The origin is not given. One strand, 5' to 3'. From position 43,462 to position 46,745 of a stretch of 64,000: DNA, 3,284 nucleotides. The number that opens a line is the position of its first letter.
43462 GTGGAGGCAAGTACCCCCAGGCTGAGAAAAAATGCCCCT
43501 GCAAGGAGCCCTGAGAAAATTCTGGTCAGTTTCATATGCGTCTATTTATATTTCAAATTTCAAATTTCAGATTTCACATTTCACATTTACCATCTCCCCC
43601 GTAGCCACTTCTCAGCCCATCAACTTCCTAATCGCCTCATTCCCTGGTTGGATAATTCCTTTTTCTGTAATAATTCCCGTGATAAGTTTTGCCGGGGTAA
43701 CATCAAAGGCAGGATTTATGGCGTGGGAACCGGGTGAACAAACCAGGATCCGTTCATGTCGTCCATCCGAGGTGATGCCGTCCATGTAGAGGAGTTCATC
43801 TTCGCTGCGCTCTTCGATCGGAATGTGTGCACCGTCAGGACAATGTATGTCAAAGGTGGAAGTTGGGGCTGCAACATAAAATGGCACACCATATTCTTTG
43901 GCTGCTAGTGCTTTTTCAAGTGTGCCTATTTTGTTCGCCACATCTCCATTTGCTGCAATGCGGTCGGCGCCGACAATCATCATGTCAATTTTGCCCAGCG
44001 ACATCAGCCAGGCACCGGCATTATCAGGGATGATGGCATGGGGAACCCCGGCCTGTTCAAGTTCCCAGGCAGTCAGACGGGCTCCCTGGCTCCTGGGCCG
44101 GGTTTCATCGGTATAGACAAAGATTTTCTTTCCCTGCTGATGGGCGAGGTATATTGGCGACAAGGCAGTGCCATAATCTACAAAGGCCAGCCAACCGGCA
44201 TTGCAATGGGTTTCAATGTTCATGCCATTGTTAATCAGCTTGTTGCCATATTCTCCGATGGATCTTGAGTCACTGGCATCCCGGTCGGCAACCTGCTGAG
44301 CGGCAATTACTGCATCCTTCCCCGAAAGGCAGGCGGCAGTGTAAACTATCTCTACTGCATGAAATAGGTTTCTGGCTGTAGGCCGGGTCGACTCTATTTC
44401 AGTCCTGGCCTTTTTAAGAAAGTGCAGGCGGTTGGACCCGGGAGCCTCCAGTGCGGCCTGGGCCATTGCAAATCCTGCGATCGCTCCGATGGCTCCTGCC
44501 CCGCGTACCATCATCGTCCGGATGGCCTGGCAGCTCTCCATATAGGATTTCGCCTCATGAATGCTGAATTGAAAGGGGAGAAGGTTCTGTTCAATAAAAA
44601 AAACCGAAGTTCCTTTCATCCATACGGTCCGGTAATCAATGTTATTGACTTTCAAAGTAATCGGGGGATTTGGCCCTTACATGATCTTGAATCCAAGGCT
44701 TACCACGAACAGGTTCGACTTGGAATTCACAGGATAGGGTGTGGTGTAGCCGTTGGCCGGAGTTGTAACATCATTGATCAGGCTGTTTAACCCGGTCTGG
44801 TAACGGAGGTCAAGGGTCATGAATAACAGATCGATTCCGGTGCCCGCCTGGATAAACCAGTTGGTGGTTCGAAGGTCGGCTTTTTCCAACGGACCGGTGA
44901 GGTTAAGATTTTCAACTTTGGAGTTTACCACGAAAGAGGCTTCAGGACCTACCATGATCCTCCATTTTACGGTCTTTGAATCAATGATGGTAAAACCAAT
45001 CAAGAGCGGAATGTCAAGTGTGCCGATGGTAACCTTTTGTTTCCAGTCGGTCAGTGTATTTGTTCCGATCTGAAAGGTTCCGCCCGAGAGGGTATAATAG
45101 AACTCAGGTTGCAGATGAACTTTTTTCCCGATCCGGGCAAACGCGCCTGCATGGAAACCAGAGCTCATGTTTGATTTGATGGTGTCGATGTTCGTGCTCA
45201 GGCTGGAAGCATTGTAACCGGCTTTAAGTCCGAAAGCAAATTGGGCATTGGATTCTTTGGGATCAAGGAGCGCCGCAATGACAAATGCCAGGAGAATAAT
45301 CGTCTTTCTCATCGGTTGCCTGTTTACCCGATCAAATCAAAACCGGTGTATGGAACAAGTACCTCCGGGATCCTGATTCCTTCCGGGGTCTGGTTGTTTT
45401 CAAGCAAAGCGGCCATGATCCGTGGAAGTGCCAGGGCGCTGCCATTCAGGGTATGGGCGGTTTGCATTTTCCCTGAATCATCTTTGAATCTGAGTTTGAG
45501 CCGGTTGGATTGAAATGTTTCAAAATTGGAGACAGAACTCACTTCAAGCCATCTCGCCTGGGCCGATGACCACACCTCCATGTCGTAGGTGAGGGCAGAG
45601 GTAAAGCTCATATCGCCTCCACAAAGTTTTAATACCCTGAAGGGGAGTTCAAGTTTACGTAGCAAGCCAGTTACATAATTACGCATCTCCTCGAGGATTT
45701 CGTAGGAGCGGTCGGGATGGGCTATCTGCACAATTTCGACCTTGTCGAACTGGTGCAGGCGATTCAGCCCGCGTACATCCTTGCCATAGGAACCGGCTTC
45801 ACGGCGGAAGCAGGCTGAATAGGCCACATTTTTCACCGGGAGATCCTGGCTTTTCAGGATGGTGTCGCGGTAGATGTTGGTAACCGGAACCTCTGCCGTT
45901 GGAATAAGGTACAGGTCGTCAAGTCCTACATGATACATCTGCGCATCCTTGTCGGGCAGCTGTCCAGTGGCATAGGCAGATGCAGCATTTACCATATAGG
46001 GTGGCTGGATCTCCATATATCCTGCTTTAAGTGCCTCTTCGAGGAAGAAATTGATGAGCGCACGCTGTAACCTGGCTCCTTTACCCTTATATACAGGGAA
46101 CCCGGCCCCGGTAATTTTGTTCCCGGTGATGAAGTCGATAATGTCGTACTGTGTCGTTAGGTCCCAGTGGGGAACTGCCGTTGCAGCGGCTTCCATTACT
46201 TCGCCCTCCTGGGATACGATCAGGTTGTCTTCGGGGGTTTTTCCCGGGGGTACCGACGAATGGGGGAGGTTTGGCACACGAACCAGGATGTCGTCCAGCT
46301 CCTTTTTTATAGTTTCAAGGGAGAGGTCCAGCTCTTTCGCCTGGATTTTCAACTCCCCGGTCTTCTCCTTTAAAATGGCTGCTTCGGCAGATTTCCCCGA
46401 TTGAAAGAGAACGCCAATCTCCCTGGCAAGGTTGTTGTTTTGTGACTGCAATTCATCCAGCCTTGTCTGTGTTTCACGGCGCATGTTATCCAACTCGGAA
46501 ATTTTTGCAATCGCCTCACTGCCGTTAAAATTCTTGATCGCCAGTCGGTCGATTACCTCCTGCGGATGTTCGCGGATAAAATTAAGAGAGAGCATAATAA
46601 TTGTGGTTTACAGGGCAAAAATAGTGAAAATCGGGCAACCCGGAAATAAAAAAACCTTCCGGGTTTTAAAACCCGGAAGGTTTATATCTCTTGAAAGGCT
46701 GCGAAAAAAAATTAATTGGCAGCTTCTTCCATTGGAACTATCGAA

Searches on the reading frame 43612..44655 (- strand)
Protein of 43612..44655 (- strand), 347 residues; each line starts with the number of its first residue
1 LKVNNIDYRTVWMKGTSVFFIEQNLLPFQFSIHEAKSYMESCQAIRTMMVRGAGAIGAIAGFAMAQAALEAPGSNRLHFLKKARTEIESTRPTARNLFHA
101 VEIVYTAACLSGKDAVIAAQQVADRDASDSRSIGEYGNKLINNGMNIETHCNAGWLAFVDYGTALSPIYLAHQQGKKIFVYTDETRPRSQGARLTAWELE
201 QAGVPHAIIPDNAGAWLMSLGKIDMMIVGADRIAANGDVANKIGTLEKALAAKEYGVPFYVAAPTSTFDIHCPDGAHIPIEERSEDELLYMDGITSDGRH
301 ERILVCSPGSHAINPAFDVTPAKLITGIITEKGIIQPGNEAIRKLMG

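Call 46: search_protein_families(library=pfam, proteins=[window:43612-44655:-], max_evalue=0.000001)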
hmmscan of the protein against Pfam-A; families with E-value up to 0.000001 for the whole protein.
window:43612-44655:- (347 aa): 1 family
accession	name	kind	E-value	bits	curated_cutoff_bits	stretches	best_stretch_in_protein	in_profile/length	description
PF01008.23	IF-2B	-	1.2e-66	225.2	22.4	1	50-337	2-280/280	Initiation factor 2 subunit family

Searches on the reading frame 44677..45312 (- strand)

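Call 46: search_protein_families(library=pfam, proteins=[window:44677-45312:-], max_evalue=0.000001)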
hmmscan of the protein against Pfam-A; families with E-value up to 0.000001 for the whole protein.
window:44677-45312:- (211 aa): 2 families
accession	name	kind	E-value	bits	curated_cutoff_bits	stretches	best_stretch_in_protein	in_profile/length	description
PF13568.12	OMP_b-brl_2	-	1.6e-22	80.9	27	1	24-180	8-175/175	Outer membrane protein beta-barrel domain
PF13505.12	OMP_b-brl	-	6.3e-07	30.2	28.7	1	7-175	2-152/175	Outer membrane protein beta-barrel domain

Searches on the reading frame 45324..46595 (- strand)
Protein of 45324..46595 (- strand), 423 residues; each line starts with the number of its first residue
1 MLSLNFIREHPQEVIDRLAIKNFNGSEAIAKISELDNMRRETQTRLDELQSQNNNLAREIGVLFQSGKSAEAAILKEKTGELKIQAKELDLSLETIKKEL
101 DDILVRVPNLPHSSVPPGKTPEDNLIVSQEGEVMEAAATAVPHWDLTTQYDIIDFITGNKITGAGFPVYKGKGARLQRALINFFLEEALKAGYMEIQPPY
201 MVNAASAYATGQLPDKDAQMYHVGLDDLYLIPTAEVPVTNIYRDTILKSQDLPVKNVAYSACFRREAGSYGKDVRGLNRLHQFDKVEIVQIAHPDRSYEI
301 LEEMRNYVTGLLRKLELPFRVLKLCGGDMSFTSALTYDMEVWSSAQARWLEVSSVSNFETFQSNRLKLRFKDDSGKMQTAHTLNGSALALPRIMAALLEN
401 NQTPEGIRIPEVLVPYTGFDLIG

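Call 46: search_protein_families(library=pfam, proteins=[window:45324-46595:-], max_evalue=0.000001)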
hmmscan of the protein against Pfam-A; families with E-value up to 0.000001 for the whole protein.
window:45324-46595:- (423 aa): 2 families
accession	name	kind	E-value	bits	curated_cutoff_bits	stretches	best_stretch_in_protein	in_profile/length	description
PF00587.30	tRNA-synt_2b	-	1.2e-37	130.2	29.3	1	226-401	9-179/179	tRNA synthetase class II core domain (G, H, P, S and T)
PF02403.27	Seryl_tRNA_N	-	5.5e-22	78.5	28.2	1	1-111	1-108/108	Seryl-tRNA synthetase N-terminal domain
